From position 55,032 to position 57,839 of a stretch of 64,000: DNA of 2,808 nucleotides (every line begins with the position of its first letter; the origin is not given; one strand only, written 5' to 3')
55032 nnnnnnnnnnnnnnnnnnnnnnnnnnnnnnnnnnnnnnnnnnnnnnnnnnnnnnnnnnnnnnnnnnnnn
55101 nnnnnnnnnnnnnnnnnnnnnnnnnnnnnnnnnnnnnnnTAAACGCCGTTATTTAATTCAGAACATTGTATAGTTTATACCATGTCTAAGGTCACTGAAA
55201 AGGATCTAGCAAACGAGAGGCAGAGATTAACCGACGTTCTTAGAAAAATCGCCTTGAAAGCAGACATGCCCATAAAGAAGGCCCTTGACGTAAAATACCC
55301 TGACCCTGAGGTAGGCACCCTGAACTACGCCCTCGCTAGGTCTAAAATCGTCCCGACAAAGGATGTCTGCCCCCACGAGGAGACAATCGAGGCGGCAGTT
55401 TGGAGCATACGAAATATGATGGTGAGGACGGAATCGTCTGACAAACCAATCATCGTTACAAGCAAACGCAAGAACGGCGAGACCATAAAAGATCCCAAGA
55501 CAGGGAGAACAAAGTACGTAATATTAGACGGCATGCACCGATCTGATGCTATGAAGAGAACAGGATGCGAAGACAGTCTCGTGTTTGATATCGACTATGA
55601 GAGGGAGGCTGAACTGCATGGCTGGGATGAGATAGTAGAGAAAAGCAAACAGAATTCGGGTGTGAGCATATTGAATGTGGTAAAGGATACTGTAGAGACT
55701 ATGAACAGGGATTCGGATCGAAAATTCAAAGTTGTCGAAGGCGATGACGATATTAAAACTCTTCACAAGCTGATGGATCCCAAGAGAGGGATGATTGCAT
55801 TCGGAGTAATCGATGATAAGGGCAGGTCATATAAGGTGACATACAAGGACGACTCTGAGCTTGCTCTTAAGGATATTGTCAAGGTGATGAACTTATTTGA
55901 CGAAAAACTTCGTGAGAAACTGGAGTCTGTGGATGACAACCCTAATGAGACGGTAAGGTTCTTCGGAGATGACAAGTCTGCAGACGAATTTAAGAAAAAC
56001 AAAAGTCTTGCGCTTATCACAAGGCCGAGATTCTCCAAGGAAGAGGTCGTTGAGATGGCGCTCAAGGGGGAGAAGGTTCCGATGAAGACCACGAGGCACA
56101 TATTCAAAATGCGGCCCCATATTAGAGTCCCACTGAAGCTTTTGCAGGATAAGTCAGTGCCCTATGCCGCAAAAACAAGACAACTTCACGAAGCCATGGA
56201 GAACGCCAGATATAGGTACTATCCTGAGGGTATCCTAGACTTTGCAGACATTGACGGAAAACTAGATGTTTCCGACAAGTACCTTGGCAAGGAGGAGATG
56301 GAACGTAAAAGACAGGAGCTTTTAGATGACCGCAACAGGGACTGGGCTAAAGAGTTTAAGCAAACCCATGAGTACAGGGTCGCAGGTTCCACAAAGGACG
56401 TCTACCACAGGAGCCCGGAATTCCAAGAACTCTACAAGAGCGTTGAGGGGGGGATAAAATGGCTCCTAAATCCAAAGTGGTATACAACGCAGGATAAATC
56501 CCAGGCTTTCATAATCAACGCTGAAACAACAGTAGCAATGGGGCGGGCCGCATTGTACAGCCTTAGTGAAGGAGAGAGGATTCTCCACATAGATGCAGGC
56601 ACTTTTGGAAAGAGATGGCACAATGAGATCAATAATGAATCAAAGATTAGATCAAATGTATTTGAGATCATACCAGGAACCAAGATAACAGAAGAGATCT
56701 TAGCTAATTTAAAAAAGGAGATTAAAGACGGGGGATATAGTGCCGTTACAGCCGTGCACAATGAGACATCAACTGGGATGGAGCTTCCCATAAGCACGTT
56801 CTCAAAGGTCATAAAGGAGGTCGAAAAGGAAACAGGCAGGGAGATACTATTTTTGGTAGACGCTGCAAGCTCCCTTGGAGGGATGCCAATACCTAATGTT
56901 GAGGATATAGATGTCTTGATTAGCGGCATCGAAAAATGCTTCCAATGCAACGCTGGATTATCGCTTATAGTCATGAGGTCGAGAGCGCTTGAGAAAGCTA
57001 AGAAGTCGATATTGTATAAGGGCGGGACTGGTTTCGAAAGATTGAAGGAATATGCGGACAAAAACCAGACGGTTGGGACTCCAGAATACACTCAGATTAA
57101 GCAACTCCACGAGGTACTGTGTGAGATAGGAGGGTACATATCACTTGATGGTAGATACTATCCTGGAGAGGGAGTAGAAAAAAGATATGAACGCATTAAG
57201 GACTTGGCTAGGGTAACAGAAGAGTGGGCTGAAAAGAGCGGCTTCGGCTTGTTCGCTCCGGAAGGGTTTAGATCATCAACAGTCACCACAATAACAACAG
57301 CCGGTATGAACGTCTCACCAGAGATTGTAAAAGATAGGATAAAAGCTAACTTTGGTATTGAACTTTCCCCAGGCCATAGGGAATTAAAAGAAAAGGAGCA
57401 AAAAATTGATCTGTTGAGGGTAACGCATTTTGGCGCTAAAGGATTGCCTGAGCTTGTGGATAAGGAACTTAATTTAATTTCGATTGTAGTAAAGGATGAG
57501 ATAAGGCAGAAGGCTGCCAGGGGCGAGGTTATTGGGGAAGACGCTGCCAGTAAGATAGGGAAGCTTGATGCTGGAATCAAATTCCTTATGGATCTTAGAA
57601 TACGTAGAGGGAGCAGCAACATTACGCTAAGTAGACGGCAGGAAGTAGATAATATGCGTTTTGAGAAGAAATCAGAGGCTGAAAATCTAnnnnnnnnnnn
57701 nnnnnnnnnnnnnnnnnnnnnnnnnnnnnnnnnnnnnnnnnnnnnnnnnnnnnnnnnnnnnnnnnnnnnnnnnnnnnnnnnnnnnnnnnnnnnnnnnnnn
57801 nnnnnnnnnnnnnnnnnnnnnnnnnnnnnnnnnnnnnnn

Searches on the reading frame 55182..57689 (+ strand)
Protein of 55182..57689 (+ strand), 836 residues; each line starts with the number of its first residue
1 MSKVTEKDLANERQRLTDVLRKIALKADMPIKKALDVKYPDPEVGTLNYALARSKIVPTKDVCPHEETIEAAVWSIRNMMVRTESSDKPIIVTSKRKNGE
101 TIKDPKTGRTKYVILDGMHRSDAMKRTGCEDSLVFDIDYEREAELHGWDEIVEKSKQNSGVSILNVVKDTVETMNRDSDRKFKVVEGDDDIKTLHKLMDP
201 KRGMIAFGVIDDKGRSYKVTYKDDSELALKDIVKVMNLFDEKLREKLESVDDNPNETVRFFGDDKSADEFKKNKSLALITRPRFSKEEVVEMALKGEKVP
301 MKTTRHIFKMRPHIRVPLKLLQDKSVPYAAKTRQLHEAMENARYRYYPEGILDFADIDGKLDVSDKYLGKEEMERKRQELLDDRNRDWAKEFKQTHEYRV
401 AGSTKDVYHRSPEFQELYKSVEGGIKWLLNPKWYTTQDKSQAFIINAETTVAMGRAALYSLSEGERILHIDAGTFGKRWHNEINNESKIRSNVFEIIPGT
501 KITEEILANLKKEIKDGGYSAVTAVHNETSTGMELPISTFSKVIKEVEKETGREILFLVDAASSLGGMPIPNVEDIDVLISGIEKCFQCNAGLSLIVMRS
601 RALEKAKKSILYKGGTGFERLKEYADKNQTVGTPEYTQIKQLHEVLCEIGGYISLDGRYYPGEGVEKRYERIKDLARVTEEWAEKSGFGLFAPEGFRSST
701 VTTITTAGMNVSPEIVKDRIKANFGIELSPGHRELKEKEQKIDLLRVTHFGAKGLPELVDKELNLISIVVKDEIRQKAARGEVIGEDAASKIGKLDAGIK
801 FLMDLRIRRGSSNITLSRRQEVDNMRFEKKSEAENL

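Call 16: search_solved_structures(query=window:55182-57689:+, max_evalue=0.001)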
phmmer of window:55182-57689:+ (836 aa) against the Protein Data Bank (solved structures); distinct sequences matched with E-value up to 0.001: 32.
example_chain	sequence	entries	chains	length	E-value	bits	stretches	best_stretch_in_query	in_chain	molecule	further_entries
2dr1_A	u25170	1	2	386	1.4e-18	69.6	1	434-761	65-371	386aa long hypothetical serine aminotransferase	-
3ffr_A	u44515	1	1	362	4.1e-11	45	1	407-752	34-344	Phosphoserine aminotransferase SerC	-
3zrp_A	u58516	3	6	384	2.3e-10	42.5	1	399-731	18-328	SERINE-PYRUVATE AMINOTRANSFERASE (AGXT)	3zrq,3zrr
3isl_A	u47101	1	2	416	7.4e-10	40.8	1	494-736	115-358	Purine catabolism protein pucG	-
3f0h_A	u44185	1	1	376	2.6e-09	39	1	395-657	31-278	Aminotransferase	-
2bkw_A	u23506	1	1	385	5.9e-09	37.8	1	406-606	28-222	ALANINE-GLYOXYLATE AMINOTRANSFERASE 1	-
1vjo_A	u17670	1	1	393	1.5e-08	36.5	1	407-745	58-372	alanine--glyoxylate aminotransferase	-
3kgw_A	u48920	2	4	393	1.6e-08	36.3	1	400-745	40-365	Alanine-glyoxylate aminotransferase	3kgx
6pk1_A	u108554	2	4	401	3.3e-08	35.3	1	440-613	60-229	Serine--glyoxylate aminotransferase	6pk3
9kk8_A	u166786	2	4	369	9.9e-08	33.8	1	464-607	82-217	2-aminoethylphosphonate--pyruvate transaminase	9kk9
2z9u_A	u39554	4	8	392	6.4e-07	31.1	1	408-752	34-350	Aspartate aminotransferase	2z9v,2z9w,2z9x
9kka_A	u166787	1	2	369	6.7e-07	31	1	464-607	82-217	2-aminoethylphosphonate--pyruvate transaminase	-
2yri_A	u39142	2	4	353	3.7e-06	28.5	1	456-615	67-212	Aminotransferase, class V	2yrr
1iug_A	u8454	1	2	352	5.6e-06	27.9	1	438-612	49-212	putative aspartate aminotransferase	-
4cbs_A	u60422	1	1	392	5.7e-06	27.9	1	400-730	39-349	SERINE--PYRUVATE AMINOTRANSFERASE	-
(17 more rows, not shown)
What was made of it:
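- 56376..57464 (+): Class-V (AGXT / phosphoserine-type) aminotransferase domain, aa ~399-761. PDB 2dr1 E 1.4e-18 and 3ffr SerC E 4e-11 (call 16).
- On Class-V aminotransferase (PF00266), the neighbouring domain of the same protein: PDB 2dr1 E 1.4e-18 (call 16).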

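Call 43: find_homologous_proteins(query=window:55182-57689:+, max_evalue=1e-10)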
Query window:55182-57689:+ (836 aa): 2 proteins with E <= 1e-10 among 8000 candidates.
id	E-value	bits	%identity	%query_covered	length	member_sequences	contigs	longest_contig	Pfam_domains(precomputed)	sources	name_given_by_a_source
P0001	0.0e+0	1861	100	100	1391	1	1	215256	PF00266.26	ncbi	ncbi:MAG: aminotransferase class V-fold PLP-dependent enzyme [Candidatus Altiarchaeota archaeon]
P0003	1.1e-117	412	36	85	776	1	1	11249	PF00266.26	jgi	jgi:aspartate aminotransferase-like enzyme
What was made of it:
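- The homologue P0003 lacks the tail (call 43).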

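Call 44: find_encoding_contigs(protein=P0003, flank=6000, max_places=3)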
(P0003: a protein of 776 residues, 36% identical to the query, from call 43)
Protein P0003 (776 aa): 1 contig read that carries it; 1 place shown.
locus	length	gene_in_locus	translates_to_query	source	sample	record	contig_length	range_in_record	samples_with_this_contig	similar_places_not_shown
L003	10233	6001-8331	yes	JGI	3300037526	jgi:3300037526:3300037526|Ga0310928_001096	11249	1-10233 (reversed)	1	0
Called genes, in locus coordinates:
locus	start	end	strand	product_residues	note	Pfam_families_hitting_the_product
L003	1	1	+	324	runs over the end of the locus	-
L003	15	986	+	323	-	PF00149:Metallophos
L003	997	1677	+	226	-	PF00092:VWA (weak), PF25106:VWA_4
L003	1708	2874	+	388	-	PF00069:Pkinase, PF07714:PK_Tyr_Ser-Thr, PF06293:Kdo (weak), PF00498:FHA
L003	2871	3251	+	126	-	-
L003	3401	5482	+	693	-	PF13191:AAA_16 (weak), PF23569:NBD_SMAX1, PF00004:AAA, PF07728:AAA_5 (faint), PF17871:AAA_lid_9, PF07724:AAA_2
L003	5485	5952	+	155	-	PF10722:YbjN (weak), PF22550:CesT_Tir_1, PF22551:TY-Chap1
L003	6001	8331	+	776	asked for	PF00266:Aminotran_5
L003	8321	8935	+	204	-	-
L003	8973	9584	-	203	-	PF13189:Cytidylate_kin2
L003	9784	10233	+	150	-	?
